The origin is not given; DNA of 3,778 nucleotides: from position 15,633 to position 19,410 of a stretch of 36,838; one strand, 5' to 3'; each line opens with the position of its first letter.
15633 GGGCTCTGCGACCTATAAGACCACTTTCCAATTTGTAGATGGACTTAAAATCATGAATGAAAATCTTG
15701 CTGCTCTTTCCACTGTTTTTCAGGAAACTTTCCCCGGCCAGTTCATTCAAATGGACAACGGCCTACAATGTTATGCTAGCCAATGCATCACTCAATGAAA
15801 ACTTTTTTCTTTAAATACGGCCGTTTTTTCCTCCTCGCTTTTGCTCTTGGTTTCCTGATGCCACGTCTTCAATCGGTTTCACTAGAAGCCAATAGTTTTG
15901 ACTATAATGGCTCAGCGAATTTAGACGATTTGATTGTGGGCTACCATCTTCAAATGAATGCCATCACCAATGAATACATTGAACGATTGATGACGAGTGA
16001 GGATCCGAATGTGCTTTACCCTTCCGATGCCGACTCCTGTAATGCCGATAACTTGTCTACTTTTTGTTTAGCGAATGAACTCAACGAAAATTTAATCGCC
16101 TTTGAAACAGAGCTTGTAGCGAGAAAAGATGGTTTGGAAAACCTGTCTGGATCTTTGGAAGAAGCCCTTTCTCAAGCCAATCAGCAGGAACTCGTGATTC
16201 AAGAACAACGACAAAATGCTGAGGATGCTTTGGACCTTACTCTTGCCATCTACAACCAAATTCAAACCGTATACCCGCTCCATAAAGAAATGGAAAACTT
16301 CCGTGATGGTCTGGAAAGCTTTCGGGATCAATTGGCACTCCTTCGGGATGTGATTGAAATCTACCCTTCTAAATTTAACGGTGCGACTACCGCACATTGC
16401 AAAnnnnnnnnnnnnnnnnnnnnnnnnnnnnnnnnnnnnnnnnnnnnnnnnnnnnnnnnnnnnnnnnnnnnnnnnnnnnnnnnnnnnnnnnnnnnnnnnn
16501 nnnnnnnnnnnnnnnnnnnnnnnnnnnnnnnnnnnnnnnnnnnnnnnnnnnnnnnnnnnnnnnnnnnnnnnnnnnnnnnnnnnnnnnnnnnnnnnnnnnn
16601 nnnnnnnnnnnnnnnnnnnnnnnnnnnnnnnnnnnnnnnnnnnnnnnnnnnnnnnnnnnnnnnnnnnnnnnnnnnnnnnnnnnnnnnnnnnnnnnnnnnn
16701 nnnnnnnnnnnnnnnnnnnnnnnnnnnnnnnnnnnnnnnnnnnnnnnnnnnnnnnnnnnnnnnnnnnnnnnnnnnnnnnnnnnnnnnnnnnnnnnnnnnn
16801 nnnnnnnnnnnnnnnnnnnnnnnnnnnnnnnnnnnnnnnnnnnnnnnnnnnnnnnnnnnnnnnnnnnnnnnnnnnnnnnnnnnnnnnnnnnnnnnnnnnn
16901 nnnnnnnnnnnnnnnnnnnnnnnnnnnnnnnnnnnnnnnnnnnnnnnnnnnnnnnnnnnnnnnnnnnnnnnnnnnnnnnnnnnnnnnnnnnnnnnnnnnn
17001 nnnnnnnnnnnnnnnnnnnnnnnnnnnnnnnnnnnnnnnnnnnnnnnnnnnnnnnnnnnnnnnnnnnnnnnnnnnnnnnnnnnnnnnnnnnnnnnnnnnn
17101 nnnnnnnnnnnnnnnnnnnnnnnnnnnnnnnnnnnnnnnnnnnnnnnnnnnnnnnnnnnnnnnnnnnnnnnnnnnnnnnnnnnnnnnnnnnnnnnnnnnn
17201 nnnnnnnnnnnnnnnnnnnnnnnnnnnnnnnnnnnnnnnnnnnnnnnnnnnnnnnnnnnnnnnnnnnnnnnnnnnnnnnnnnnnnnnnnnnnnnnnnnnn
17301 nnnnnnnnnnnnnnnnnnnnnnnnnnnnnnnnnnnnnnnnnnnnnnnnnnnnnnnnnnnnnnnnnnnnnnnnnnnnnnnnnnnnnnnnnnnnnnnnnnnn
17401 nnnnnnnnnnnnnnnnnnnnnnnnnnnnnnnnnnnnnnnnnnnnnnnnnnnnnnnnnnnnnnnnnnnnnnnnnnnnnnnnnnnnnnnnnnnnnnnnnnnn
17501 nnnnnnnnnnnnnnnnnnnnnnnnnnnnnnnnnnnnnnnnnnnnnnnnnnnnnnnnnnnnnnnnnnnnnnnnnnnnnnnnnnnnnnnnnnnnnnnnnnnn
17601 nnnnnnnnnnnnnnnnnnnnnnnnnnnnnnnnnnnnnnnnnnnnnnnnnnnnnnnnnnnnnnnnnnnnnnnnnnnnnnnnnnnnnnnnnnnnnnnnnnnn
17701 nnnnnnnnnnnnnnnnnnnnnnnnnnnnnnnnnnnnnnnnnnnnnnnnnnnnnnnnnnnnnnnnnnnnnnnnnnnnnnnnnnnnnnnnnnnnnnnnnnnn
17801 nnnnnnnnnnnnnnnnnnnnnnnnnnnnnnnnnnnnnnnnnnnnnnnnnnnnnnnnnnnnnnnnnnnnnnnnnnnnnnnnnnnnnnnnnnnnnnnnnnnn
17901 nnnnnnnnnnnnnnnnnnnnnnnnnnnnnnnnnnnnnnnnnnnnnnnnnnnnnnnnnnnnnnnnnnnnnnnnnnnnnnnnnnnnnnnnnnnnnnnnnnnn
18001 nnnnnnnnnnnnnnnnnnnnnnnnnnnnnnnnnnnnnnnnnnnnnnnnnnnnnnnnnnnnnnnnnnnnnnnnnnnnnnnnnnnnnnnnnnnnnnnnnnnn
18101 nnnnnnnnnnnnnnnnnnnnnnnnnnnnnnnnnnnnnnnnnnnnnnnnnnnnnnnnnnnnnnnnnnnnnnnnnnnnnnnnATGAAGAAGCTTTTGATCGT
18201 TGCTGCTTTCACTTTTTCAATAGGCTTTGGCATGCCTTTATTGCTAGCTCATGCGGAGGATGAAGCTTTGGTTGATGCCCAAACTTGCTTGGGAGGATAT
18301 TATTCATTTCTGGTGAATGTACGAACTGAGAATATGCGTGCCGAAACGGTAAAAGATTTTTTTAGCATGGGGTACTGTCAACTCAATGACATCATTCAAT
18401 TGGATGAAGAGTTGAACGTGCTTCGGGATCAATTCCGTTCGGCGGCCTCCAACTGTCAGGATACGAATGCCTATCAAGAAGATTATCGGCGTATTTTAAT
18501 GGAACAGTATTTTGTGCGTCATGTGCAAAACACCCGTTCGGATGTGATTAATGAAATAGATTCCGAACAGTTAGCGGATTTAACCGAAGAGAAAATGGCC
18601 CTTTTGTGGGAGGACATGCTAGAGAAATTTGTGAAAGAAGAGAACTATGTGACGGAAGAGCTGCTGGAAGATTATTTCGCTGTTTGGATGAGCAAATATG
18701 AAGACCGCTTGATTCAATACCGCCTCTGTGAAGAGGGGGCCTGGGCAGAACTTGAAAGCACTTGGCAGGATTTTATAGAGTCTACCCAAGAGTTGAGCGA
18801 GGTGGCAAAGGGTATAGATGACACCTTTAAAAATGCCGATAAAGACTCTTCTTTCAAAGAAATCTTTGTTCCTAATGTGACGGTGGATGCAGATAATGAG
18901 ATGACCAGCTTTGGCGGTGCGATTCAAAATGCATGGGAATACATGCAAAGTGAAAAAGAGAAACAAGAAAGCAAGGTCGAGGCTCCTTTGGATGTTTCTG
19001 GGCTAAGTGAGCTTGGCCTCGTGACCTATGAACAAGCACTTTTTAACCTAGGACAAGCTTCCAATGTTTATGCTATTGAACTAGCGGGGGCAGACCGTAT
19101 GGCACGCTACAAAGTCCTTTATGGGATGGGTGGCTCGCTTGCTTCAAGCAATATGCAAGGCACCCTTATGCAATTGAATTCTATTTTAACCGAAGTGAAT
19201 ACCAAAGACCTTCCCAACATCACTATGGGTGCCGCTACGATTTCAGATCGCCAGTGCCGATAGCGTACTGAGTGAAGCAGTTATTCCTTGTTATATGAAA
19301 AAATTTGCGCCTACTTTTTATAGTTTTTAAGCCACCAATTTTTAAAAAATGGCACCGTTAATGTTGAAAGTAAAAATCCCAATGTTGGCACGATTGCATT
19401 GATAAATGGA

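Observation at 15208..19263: Four-gene tail encoding signal-peptide proteins of unknown family, each with a cysteine within the last four residues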

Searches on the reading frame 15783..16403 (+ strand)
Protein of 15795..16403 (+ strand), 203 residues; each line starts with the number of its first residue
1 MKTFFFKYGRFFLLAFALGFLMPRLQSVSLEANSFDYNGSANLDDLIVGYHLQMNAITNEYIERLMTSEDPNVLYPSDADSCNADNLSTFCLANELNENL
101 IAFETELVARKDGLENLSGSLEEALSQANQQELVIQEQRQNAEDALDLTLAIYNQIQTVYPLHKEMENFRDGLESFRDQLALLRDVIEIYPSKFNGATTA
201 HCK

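Call 5: search_protein_families(library=pfam, proteins=[window:15795-16403:+], max_evalue=1)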
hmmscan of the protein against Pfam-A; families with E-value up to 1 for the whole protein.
window:15795-16403:+ (203 aa): 0 families

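Call 6: search_protein_families(library=ncbifam, proteins=[window:15795-16403:+], max_evalue=1)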
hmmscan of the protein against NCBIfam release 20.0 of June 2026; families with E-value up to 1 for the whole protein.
window:15795-16403:+ (203 aa): 0 families

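Call 65: search_solved_structures(query=A4, max_evalue=10)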
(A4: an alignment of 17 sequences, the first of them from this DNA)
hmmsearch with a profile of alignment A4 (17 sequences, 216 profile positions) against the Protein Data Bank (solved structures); distinct sequences matched with E-value up to 10: 20.
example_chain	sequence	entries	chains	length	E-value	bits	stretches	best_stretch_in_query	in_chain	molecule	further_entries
8dh8_C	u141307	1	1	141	0.26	14.1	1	157-194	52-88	Leptin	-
8dha_C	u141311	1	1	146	0.28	14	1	157-194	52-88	Leptin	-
7z3r_A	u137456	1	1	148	0.28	14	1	157-194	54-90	Leptin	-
8avb_A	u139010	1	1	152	0.3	13.9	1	157-194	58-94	Leptin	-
8dh9_C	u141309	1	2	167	0.31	13.8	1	156-194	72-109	Leptin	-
7z3p_A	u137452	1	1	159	0.33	13.8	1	157-194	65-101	Leptin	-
1czq_A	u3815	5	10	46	0.35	13.7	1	132-170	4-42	FUSION PROTEIN BETWEEN THE HYDROPHOBIC POCKET OF HIV GP41 AND GCN4-PIQI | FUSION PROTEIN BETWEEN THE HYDROPHOBIC POCKET OF HIV GP41 AND GENERAL CONTROL PROTEIN 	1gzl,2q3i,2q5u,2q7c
2r3c_A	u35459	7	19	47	0.36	13.6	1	132-170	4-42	gp41 N-peptide | IQN17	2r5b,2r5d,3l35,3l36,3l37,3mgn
8vwe_C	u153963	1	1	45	0.38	13.6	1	132-170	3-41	Transmembrane protein gp41 IQN17 peptide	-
8avc_A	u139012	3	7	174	0.39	13.5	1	157-194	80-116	Leptin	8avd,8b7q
1ax8_A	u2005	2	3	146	0.39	13.5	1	157-194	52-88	OBESITY PROTEIN | Leptin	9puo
8f3a_A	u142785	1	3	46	0.39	13.5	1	132-170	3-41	IQN17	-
8k6z_A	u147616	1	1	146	0.4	13.5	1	157-194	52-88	Leptin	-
8f3b_A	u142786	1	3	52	0.46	13.3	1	132-170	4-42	IQN22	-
5enz_A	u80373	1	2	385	0.46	13.3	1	111-178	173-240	UDP-GlcNAc 2-epimerase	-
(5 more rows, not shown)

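Call 81: search_protein_families(library=phrogs, proteins=[window:15795-16403:+], max_evalue=0.01)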
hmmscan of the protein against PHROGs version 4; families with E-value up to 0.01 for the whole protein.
window:15795-16403:+ (203 aa): 0 families

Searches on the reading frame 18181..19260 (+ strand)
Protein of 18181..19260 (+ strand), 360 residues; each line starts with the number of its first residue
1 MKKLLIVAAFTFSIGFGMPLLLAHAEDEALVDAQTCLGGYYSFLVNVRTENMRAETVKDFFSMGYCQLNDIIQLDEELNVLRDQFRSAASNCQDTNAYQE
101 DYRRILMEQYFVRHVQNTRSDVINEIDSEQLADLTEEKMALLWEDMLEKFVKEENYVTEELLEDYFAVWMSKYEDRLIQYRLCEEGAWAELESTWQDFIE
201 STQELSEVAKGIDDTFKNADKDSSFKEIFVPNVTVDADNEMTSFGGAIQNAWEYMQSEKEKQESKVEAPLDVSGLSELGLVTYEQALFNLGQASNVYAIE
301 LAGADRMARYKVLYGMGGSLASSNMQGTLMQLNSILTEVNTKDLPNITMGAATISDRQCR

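Call 5: search_protein_families(library=pfam, proteins=[window:18181-19260:+], max_evalue=1)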
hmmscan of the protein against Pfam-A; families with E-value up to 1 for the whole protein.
window:18181-19260:+ (360 aa): 2 families
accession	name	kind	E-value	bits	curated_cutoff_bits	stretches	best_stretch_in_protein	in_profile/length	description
PF08439.15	Peptidase_M3_N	-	0.32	11.7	25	0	192-220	7-35/70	Oligopeptidase F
PF05130.17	FlgN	-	0.52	11.2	30.5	0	68-97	78-109/147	FlgN protein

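Call 6: search_protein_families(library=ncbifam, proteins=[window:18181-19260:+], max_evalue=1)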
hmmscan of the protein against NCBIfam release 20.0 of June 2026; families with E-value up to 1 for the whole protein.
window:18181-19260:+ (360 aa): 1 family
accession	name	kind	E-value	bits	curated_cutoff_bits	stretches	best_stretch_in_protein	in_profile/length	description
TIGR01669.1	phage_XkdX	equivalog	0.13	12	28.2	0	55-71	7-23/45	XkdX family protein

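Call 11: find_encoding_contigs(protein=window:18181-19260:+, flank=10000, max_places=6)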
Protein window:18181-19260:+ (360 aa): no gene with exactly this product is on record in the collection.

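Call 22: find_homologous_proteins(query=window:18181-19260:+, max_evalue=0.001)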
Query window:18181-19260:+ (360 aa): 20 proteins with E <= 0.001 among 2030 candidates.
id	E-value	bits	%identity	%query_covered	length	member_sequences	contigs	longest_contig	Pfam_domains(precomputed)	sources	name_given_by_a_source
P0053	1.9e-234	795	100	100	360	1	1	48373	-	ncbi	-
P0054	5.1e-122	425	57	98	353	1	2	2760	-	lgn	-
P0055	1.2e-116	408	54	93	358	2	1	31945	-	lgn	-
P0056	3.2e-116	406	53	96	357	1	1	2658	-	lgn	-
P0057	3.9e-105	370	49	98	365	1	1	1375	-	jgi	jgi:hypothetical protein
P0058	2.0e-92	328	45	99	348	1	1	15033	-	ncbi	-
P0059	3.0e-85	305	43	98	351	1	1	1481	-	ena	-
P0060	2.8e-82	295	42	100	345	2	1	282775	-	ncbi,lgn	-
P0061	4.8e-82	294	43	97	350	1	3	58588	-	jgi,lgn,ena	jgi:hypothetical protein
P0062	1.4e-81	292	42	100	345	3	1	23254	-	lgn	-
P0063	9.8e-78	280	39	99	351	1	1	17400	-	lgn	-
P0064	3.2e-77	278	42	100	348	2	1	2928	-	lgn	-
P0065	3.1e-75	272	42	91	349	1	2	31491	-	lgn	-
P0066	5.0e-75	271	42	100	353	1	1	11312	-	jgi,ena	-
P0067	4.6e-74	268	39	98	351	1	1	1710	-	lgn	-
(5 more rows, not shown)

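Call 32: predict_structure(alignment_id=A2)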
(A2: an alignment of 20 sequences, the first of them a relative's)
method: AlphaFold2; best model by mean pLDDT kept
length: 360 residues; sequences in the alignment: 20
mean_pLDDT: 68.3   pTM: 0.45
mean pLDDT of the five models: 68.3, 64.3, 61.4, 59.2, 58.5
residues with pLDDT >= 90: 57; 70-90: 123; 50-70: 115; < 50: 65
segments of 3 or more residues with pLDDT < 50: 22-33, 206-241, 355-360
pLDDT, mean of each block of 10 residues (from residue 1): 67 63 47 69 80 67 77 90 91 91 93 74 57 80 91 89 93 81 56 55 49 42 38 35 54 74 79 73 73 75 73 61 60 61 55 46
secondary structure, 60 per line:
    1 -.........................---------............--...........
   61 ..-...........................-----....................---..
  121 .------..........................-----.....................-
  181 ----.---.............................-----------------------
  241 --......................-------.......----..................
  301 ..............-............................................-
elements in order: H2-26 H36-47 H50-62 H65-90 H96-115 H128-153 H159-179 H189-217 H243-264 H272-278 H283-314 H316-359

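Call 36: fold_search(model_id=the predicted structure, library=pdb)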
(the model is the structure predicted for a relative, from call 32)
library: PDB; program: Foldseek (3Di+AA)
matches with E <= 10: 64; with E <= 0.001: 0
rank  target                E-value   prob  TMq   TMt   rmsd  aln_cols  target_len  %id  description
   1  8wjo_B                1.1e+00  0.05  0.09  0.11  37.6       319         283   14  Cryo-EM structure of 8-subunit Smc5/6 arm region (released 2024-06-26)
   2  5e17_F                1.3e+00  0.07  0.12  0.13  23.7       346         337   14  T. thermophilus transcription initiation complex having a RRR discriminator sequence and a nontemplate-strand length c (released 2016-03-09)
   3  2rld_A                1.8e+00  0.12  0.13  0.27  12.2       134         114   17  CRYSTAL STRUCTURE OF A PROTEIN WITH UNKNOWN FUNCTION FROM S23 RIBOSOMAL PROTEIN FAMILY (BT_0352) FROM BACTEROIDES THET (released 2007-10-30)
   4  5i7d_A                1.9e+00  0.05  0.13  0.11  47.9       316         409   12  Crystal Structure of srGAP2 F-BARx WT Form-2 (released 2017-08-30)
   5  5gpa_A                2.6e+00  0.09  0.13  0.21  12.9       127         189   19  Structural analysis of fatty acid degradation regulator FadR from Bacillus halodurans (released 2017-03-01)
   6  9s97_C                2.6e+00  0.06  0.11  0.16  16.9       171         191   12  CdvB2 filament - low twist (released 2026-01-28)
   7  9cpb_5V               2.6e+00  0.03  0.11  0.12  31.2       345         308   12  Atomic model of bovine Fallopian tube cilia doublet microtubule (48-nm periodicity) (released 2024-10-30)
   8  7uni_B                3.0e+00  0.08  0.15  0.19  19.9       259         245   14  De novo designed chlorophyll dimer protein with Zn pheophorbide a methyl ester, SP2-ZnPPaM (released 2023-04-19)
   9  5vi8_F                3.0e+00  0.04  0.13  0.15  25.9       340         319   13  Structure of a mycobacterium smegmatis transcription initiation complex with an upstream-fork promoter fragment (released 2017-04-26)
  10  8tme_E                3.0e+00  0.04  0.09  0.09  20.1       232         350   10  Cryo-EM structure of CorA in complex with conformation-specific synthetic antibody C18 and 100 uM MgCl2, State MG0.1-1 (released 2025-02-12)
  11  6wai_B                3.3e+00  0.06  0.11  0.16  17.8       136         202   15  Crystal Structure of SmcR N142D from Vibrio vulnificus (released 2020-06-17)
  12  8xqr_R                3.3e+00  0.06  0.14  0.17  27.8       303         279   10  Structure 2 of human class T GPCR TAS2R14-miniGs/gust complex with Flufenamic acid. (released 2024-07-10)
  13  8otz_C1               3.5e+00  0.06  0.17  0.19  34.5       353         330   10  48-nm repeat of the native axonemal doublet microtubule from bovine sperm (released 2023-11-22)
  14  5gp9_A                3.7e+00  0.07  0.14  0.20  12.9       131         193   18  Structural analysis of fatty acid degradation regulator FadR from Bacillus halodurans (released 2017-03-01)
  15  8iyj_W0               3.7e+00  0.02  0.10  0.11  35.5       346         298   10  Cryo-EM structure of the 48-nm repeat doublet microtubule from mouse sperm (released 2023-07-05)
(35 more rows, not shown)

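Call 68: search_solved_structures(query=A2, max_evalue=10)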
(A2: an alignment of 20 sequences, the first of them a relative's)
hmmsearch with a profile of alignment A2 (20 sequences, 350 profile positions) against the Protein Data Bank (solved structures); distinct sequences matched with E-value up to 10: 3.
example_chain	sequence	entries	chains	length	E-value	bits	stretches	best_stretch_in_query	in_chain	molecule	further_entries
6ixe_A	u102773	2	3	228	0.042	16.2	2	191-273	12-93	SH3 domain-binding protein 5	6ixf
6ixg_A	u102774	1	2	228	0.047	16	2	191-273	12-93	SH3 domain-binding protein 5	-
6ixv_A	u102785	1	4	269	0.094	15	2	191-273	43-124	SH3 domain-binding protein 5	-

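Call 81: search_protein_families(library=phrogs, proteins=[window:18181-19260:+], max_evalue=0.01)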
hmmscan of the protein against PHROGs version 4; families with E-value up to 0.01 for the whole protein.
window:18181-19260:+ (360 aa): 0 families

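Call 91: fold_search(model_id=the predicted structure, library=viral)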
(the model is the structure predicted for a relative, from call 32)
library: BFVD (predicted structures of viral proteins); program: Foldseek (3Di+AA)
matches with E <= 10: 195; with E <= 0.001: 0
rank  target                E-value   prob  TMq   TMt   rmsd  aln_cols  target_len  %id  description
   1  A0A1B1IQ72            3.7e-01  0.13  0.13  0.08  43.3       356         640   14  (no name in the UniProt tables at hand)
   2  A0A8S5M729            5.0e-01  0.12  0.13  0.16  20.3       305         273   11  Uncharacterized protein [Siphoviridae sp. ctrgt10]
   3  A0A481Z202            6.1e-01  0.11  0.16  0.10  29.4       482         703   13  Uncharacterized protein [Pithovirus LCPAC001]
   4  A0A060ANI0            6.1e-01  0.07  0.11  0.05  29.5       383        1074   12  Tail length tape-measure protein [Enterococcus phage IME-EFm1]
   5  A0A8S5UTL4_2          7.1e-01  0.10  0.12  0.05  19.9       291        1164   15  Morphogenesis protein 1 hydrolase [Myoviridae sp. ctYA416]
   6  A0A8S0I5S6            7.8e-01  0.10  0.14  0.17  31.4       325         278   13  (no name in the UniProt tables at hand)
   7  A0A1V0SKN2            8.6e-01  0.08  0.09  0.12  30.5       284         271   13  Uncharacterized protein [Klosneuvirus KNV1]
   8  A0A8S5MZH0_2          1.1e+00  0.12  0.13  0.05  26.7       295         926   10  Minor tail protein [Siphoviridae sp. ctoMB99]
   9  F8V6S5                1.2e+00  0.06  0.11  0.13  32.0       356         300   11  ABC transporter ATP-binding domain protein [Acanthamoeba polyphaga mimivirus]
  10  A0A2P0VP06            1.4e+00  0.13  0.16  0.19  20.1       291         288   10  Uncharacterized protein [Tetraselmis virus 1]
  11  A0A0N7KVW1            1.4e+00  0.07  0.14  0.12  36.5       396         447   10  (no name in the UniProt tables at hand)
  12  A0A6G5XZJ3            1.5e+00  0.21  0.13  0.18  10.9       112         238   17  (no name in the UniProt tables at hand)
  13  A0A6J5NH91            1.6e+00  0.06  0.12  0.07  32.4       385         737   11  Uncharacterized protein [uncultured Caudovirales phage]
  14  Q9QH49                1.7e+00  0.08  0.14  0.16  29.0       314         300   11  UL43 homolog (Fragment) [Infectious laryngotracheitis virus]
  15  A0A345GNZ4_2          1.8e+00  0.06  0.14  0.05  31.5       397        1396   14  (no name in the UniProt tables at hand)
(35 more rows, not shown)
